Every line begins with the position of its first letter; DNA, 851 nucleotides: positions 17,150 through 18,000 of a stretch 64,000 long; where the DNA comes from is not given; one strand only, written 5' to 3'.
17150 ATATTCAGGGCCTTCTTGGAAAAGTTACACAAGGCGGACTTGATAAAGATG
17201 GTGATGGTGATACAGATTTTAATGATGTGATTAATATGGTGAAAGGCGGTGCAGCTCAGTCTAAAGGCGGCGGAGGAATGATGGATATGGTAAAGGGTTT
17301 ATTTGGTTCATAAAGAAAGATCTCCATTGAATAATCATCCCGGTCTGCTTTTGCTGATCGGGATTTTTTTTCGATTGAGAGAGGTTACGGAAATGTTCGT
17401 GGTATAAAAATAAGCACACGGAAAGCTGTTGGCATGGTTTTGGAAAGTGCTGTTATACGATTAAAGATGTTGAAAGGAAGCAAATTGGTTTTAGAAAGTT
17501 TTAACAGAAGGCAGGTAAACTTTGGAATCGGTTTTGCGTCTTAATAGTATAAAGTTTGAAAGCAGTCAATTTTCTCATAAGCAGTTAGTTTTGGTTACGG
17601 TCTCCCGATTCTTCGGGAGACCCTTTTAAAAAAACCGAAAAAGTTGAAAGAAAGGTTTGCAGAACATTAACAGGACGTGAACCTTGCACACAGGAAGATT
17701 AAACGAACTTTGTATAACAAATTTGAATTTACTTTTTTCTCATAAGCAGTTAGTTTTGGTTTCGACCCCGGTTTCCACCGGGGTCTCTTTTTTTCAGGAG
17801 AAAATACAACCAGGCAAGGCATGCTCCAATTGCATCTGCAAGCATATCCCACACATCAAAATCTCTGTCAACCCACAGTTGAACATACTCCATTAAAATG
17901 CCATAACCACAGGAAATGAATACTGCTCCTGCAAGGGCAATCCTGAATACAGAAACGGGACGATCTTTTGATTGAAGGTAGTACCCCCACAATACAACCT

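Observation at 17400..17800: Tandem pair of terminator-capped small-RNA-like modules sharing an identical 27-nt core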

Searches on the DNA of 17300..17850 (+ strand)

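Call 7: search_rna_families(source=window, start=17300, end=17850, threshold=evalue, max_evalue=10, show_alignments=2)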
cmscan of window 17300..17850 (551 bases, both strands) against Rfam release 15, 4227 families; matches with E-value up to 10: 23.
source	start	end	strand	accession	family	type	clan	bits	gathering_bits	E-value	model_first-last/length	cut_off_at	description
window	17320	17381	+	RF00729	mir-278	Gene; miRNA;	-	24.3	55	0.0022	1-75/75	no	mir-278 microRNA precursor family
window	17713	17788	+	RF02701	PsrR1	Gene; sRNA;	-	22.8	42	0.062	1-79/79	no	Photosynthesis regulatory RNA1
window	17734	17795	-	RF02068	STnc480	Gene; sRNA;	-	22.7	72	0.7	1-72/72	no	Enterobacterial sRNA STnc480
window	17300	17378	+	RF00557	L10_leader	Cis-reg; leader;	-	22.5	44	0.17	67-138/138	5'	Ribosomal protein L10 leader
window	17709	17793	+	RF02846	Ref84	Gene; antisense;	-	22.2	52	2.1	1-87/87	no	Enterococcus sRNA 84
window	17323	17371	+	RF02399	NsiR1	Gene; sRNA;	-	21.1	39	0.091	1-60/60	no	Nitrogen stress-induced RNA 1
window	17700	17793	+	RF00444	PrrF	Gene; sRNA;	-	20.7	90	0.39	1-150/150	no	PrrF RNA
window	17319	17382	+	RF04186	mir-278_2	Gene; miRNA;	-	20.6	70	0.1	1-79/79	no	mir-278_2 microRNA precursor family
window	17628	17792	+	RF01808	MicX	Gene; sRNA;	-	20.5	75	0.028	1-194/194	no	MicX Vibrio cholerae sRNA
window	17462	17504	+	RF01295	SCARNA7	Gene; snRNA; snoRNA; scaRNA;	-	20.1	65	0.0085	1-330/330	no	Small Cajal body-specific RNA 7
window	17618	17794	+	RF00515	PyrR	Cis-reg;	-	20.1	54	2.5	1-115/115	no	PyrR binding site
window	17300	17371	+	RF00515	PyrR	Cis-reg;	-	18.8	54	4.3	39-115/115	5'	PyrR binding site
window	17300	17349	-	RF00332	snoZ266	Gene; snRNA; snoRNA; CD-box;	-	18.7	43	1.2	1-56/90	3'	Small nucleolar RNA Z266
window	17496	17587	-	RF00335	snoZ13_snr52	Gene; snRNA; snoRNA; CD-box;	-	17.8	47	2.1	1-101/101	no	Small nucleolar RNA Z13/snr52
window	17738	17793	+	RF02837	anti-hemB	Gene; sRNA;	-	17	49.5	0.21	1-81/81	no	Burkholderia RNA 7 (anti-hemB)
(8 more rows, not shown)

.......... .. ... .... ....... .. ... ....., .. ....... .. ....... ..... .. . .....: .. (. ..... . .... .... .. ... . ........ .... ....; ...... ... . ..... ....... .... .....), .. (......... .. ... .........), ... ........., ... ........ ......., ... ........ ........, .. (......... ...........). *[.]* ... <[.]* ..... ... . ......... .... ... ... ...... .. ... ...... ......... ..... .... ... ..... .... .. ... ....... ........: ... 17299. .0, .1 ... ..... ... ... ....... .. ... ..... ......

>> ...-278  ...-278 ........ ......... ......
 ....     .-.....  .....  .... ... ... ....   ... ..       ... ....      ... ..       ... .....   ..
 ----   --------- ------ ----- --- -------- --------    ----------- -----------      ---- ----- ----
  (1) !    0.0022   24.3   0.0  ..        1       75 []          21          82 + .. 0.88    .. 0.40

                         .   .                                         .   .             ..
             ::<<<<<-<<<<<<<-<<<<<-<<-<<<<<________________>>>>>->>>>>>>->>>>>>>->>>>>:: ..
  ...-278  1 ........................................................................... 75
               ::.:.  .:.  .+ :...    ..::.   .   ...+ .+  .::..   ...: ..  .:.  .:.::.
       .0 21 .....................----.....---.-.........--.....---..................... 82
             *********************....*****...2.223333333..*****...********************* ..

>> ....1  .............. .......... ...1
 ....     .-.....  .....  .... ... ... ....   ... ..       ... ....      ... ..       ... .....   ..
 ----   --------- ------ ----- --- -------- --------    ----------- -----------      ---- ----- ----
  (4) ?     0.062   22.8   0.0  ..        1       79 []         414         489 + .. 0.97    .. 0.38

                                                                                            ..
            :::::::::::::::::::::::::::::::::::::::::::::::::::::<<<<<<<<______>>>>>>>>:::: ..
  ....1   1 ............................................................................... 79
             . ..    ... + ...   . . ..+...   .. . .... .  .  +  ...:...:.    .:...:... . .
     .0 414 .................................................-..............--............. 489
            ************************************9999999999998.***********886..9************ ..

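Call 18: build_rna_model(alignment_id=A1, structure=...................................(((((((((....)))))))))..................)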
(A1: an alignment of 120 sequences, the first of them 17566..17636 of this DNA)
Model R1 built from alignment A1 (120 sequences, 75 columns); structure: as given.
model positions 71; base pairs 9; branch points 0; effective number of sequences 3.89; information 0.793 bits per position. Calibrated on 0.2 Mb of random sequence (short: E-values are rough).
structure used (alignment columns):
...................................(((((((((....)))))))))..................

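Call 19: search_with_rna_model(model_id=R1, source=window, max_evalue=10, filters=off, show_alignments=4)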
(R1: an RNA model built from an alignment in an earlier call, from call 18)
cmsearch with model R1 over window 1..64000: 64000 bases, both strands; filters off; matches with E-value up to 10: 22.
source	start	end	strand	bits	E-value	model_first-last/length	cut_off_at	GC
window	17731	17801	+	85.6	3e-23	1-71/71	no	0.44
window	17566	17637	+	72.8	1.7e-19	1-71/71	no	0.4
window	58036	58100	-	17.5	0.0029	1-71/71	no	0.29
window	2112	2149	-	17.4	0.0032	34-71/71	no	0.47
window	2128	2165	+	16.8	0.0045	34-71/71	no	0.5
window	53095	53136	+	16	0.0077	1-71/71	no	0.26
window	17339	17377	+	9.2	0.78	33-71/71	no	0.46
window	51766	51826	-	8.6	1.2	1-71/71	no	0.44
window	42038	42104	+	8.2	1.5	1-71/71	no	0.4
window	7126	7173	-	8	1.8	25-71/71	no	0.4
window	11026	11042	-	7.9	1.9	1-71/71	no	0.18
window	7414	7462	-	7.8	2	1-71/71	no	0.39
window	350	417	-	7.2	3.1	1-71/71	no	0.34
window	40058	40137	-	7.2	3.1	1-71/71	no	0.31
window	8391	8405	+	7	3.4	1-71/71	no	0.33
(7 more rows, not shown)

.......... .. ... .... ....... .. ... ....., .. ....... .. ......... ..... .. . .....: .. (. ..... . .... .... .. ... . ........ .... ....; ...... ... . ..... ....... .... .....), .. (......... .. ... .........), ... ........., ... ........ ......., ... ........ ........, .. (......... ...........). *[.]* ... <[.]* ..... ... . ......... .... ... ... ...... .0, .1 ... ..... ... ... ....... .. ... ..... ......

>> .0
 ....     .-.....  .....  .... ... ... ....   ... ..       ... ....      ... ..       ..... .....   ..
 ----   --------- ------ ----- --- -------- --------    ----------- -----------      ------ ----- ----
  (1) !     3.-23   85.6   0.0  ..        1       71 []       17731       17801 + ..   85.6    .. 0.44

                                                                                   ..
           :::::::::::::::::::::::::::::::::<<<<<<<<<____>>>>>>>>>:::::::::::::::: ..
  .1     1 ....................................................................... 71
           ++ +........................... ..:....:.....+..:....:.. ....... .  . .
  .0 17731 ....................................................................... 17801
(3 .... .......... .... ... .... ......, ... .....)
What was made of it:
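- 17549..17627 (+): Predicted sRNA copy 1, about 80 nt. The 5' end is inferred, not shown. Model R1 hit at 17566-17637, 72.8 bits (call 19).
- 17719..17794 (+): Predicted sRNA copy 2, about 75 nt. The 5' end is inferred; alternatively it is the 3' part of a read-through transcript from copy 1. Model R1 hit at 17731-17801, 85.6 bits (call 19).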

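Call 21: search_with_rna_model(model_id=R1, sources=[L001, L002, L003, L004, L005, L006, L007, L008, L009, L010, L011, L012, L013, L014, L015, L016, L017, L018, L019, L020, L021, L022, L023, L024, L025, L026, L027, L028, L029, L030, L031, L032, L033, L034, L035, L036, L037, L038, L039, L040, L041, L042, L043, L044, L045, L046, L047, L048, L049, L050, L051, L052, L053, L054, L055, L056, L057, L058, L059, L060, L061, L062, L063, L064, L065, L066, L067, L068, L069, L070, L071, L072, L073, L074, L075, L076, L077, L078, L079, L080, L081, L082, L083, L084, L085, L086, L087, L088, L089, L090, L091, L092, L093, L094, L095, L096, L097, L098, L099, L100], max_evalue=0.001)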
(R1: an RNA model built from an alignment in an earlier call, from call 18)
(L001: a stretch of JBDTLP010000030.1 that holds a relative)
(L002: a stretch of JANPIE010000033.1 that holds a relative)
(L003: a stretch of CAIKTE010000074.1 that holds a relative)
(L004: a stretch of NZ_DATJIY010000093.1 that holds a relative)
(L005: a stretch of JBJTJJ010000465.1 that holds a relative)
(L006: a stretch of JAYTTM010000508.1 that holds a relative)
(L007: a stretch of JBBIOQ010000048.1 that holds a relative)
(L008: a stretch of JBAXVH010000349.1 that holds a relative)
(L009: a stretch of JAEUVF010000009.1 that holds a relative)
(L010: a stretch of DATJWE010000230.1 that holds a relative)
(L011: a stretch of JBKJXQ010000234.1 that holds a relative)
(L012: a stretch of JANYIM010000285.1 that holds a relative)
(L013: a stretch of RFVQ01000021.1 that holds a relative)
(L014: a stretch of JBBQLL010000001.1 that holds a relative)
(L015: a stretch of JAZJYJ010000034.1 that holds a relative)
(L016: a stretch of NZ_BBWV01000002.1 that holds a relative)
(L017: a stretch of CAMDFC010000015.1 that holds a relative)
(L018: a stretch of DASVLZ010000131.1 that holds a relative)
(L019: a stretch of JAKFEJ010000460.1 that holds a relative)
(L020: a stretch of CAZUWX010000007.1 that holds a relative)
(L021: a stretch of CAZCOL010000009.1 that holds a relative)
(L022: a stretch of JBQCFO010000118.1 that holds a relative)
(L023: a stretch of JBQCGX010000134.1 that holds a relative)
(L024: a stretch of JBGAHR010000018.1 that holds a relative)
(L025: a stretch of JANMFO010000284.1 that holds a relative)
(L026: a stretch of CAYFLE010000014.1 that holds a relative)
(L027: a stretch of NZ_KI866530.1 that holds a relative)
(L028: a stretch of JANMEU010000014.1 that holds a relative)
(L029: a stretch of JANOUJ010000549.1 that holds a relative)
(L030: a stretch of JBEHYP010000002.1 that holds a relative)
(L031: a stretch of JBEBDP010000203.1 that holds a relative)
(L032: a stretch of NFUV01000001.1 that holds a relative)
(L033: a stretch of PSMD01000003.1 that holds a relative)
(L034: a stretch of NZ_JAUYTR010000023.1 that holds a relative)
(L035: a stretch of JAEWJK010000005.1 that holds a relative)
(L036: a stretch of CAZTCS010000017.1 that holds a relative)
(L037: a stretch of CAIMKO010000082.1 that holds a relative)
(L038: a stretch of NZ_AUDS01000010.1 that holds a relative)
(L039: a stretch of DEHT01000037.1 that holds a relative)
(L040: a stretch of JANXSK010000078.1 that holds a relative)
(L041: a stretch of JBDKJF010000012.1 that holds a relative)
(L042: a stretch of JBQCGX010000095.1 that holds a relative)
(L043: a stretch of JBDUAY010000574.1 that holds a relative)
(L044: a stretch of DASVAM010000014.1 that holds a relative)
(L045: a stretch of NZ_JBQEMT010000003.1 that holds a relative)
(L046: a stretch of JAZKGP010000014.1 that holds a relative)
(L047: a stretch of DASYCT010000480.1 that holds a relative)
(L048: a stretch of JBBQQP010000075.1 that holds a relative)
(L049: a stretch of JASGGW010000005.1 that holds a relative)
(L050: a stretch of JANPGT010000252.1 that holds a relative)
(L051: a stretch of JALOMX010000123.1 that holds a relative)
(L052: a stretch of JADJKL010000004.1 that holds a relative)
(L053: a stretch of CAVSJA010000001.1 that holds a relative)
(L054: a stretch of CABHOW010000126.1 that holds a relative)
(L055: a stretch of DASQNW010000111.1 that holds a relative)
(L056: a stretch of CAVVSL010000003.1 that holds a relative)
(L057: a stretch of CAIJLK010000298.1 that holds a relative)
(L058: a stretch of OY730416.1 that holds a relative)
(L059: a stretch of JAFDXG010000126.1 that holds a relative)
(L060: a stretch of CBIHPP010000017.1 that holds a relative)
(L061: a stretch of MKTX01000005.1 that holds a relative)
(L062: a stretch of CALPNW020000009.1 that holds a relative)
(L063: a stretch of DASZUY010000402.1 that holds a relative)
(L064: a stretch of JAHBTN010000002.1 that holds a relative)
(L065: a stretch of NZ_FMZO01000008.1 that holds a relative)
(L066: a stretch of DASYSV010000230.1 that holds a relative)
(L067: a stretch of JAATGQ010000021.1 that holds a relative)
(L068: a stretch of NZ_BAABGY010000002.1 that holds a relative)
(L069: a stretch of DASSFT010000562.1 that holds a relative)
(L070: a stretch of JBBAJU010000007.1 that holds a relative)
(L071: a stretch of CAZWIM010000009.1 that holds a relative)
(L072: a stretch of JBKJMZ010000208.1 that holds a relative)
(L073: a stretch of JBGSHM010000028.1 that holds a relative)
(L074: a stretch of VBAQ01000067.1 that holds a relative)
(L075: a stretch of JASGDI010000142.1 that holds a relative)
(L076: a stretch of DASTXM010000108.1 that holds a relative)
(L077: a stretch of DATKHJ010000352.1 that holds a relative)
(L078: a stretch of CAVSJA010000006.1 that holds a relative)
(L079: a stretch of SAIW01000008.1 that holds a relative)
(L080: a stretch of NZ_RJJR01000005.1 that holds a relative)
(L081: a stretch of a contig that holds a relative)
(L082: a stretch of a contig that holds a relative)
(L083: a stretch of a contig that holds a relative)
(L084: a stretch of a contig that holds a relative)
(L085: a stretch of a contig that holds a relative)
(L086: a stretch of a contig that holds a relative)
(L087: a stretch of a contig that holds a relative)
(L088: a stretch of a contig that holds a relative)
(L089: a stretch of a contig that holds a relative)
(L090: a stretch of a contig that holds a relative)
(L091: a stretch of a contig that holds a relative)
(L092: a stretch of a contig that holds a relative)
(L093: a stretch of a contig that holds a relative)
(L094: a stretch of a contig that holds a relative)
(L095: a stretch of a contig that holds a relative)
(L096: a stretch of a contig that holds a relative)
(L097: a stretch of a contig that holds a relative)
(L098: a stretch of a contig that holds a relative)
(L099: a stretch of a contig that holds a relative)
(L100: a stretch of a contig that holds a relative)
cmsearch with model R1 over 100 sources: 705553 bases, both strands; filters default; matches with E-value up to 0.001: 101.
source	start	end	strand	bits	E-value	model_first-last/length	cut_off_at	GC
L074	6313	6383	-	93.8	1.2e-24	1-71/71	no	0.37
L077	2737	2807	+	93.8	1.2e-24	1-71/71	no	0.37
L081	3515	3585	-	93.8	1.2e-24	1-71/71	no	0.37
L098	3576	3646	+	93.8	1.2e-24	1-71/71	no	0.37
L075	6610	6680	+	93.4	1.6e-24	1-71/71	no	0.35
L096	57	127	-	93.2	1.9e-24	1-71/71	no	0.35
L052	5583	5653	+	93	2.2e-24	1-71/71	no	0.37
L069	4713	4783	-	92.8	2.4e-24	1-71/71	no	0.38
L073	503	573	+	92.8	2.4e-24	1-71/71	no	0.38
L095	3848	3918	+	92.8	2.5e-24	1-71/71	no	0.38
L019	1021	1091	+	92.7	2.5e-24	1-71/71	no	0.38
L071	2628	2698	-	92.5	2.9e-24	1-71/71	no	0.34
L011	7416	7486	-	92.5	2.9e-24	1-71/71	no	0.34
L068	5316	5386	-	92.4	3.3e-24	1-71/71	no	0.34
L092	3401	3471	+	92.4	3.3e-24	1-71/71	no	0.34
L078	3260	3330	-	92.3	3.4e-24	1-71/71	no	0.35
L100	1347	1417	+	92.2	3.7e-24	1-71/71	no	0.34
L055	1625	1695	+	91.5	5.9e-24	1-71/71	no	0.35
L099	4842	4912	-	91.2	7.1e-24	1-71/71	no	0.35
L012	6613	6683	+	91.1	7.6e-24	1-71/71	no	0.37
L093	5194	5265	-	90.6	1.1e-23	1-71/71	no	0.36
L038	7777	7847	+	90.6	1.1e-23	1-71/71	no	0.39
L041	3141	3211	-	90.4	1.2e-23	1-71/71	no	0.39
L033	2565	2635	-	90.4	1.3e-23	1-71/71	no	0.37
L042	6434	6504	-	90.3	1.3e-23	1-71/71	no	0.35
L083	3753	3824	-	90.1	1.5e-23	1-71/71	no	0.36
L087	77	147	+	89.8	1.9e-23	1-71/71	no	0.37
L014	2520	2590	-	89.4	2.5e-23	1-71/71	no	0.34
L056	6427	6497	+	89.2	2.7e-23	1-71/71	no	0.35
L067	932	1002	+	89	3.2e-23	1-71/71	no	0.41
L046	962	1032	+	88.9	3.4e-23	1-71/71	no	0.44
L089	2976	3046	-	88.9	3.4e-23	1-71/71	no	0.34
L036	2435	2505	-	88.7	4e-23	1-71/71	no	0.42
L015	4907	4977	+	88.2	5.5e-23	1-71/71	no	0.41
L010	4918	4988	-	88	6.3e-23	1-71/71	no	0.39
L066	1338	1408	-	87.8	7.3e-23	1-71/71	no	0.38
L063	2152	2222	-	87.6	8.1e-23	1-71/71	no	0.39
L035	7396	7466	+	87.6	8.3e-23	1-71/71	no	0.44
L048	1439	1510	+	87.5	8.6e-23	1-71/71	no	0.35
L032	3809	3879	+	87.5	8.8e-23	1-71/71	no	0.3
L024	6492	6562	-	87.5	8.9e-23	1-71/71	no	0.37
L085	1061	1131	-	87.4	9.1e-23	1-71/71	no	0.44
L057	1492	1562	-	87.3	1e-22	1-71/71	no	0.39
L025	4618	4688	+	87.3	1e-22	1-71/71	no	0.38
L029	1172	1242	+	87.3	1e-22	1-71/71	no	0.39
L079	3710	3781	+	87.1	1.2e-22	1-71/71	no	0.33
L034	5667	5737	+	87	1.2e-22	1-71/71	no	0.41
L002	5155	5225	-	86.9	1.3e-22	1-71/71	no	0.42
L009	7711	7781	-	86.8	1.5e-22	1-71/71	no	0.42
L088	6182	6253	-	86.7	1.5e-22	1-71/71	no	0.31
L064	6883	6953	+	86.5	1.7e-22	1-71/71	no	0.39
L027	4371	4441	-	86.4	1.8e-22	1-71/71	no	0.44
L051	1076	1146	-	86.3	2e-22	1-71/71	no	0.35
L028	7159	7230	+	86.3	2e-22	1-71/71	no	0.32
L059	5684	5754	+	86.2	2.1e-22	1-71/71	no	0.37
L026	6140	6210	+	86.2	2.2e-22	1-71/71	no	0.41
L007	952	1022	-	86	2.4e-22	1-71/71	no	0.38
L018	2456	2526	+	85.8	2.8e-22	1-71/71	no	0.42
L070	7783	7853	-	85.7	2.9e-22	1-71/71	no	0.39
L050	1140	1211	+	85.6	3.1e-22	1-71/71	no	0.4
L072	3764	3835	-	85.4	3.7e-22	1-71/71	no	0.4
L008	373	443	-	85.4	3.7e-22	1-71/71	no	0.38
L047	3156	3226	+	84.8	5.6e-22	1-71/71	no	0.38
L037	2819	2889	+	84.7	6e-22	1-71/71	no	0.37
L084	7458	7529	+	84.4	7.4e-22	1-71/71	no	0.39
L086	3520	3591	+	84.3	7.7e-22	1-71/71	no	0.39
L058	450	521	+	84.2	8.4e-22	1-71/71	no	0.38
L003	166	236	+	84.2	8.4e-22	1-71/71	no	0.38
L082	517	587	+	84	9.1e-22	1-71/71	no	0.37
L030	843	914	+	83.4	1.4e-21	1-71/71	no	0.39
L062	3263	3333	-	83.1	1.7e-21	1-71/71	no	0.39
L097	888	958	+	82.8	2.1e-21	1-71/71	no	0.35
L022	476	546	+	82.3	3e-21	1-71/71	no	0.37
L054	2895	2965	+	82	3.7e-21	1-71/71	no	0.44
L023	7458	7528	-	81.9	3.8e-21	1-71/71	no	0.37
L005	2846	2916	-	81.7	4.3e-21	1-71/71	no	0.42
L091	5386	5457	+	81.4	5.3e-21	1-71/71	no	0.38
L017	966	1036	+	81.4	5.4e-21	1-71/71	no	0.41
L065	461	531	-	81.1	6.6e-21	1-71/71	no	0.44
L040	7399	7470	+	80.8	8.3e-21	1-71/71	no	0.39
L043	3261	3324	+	80.5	9.7e-21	1-64/71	3'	0.39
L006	1142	1213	-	80.5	1e-20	1-71/71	no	0.43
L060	4573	4644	-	79.9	1.5e-20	1-71/71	no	0.42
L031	714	784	-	79.6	1.9e-20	1-71/71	no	0.42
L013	4508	4578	+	79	2.7e-20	1-71/71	no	0.44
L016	7135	7204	+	77.6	7.1e-20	1-71/71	no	0.41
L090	7051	7121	+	77.5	7.6e-20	1-71/71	no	0.44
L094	2992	3062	+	76.9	1.1e-19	1-71/71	no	0.41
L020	3290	3360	+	75.3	3.4e-19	1-71/71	no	0.48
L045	4420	4492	-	75.2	3.5e-19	1-71/71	no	0.27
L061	6477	6546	-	75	4.1e-19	1-71/71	no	0.39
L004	3485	3557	+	74.4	6.3e-19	1-71/71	no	0.49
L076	1489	1558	-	69.3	2e-17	1-71/71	no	0.41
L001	73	146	-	68.2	4.1e-17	1-71/71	no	0.39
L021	1686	1758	-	67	9.4e-17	1-71/71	no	0.38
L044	1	49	-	64.1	6.7e-16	1-49/71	3'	0.39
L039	1794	1868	+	62.2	2.4e-15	1-71/71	no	0.39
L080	927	998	-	61.3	4.2e-15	1-71/71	no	0.4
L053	3508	3575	-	61.3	4.5e-15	1-71/71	no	0.32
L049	419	492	+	59.2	1.8e-14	1-71/71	no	0.39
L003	7167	7228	-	28.4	2.1e-05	1-71/71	no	0.4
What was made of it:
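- On MITE / REP-type dispersed repeat: There is one copy per 8-kb locus in the 100 loci searched, apart from one weak second hit in L003 (call 21).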
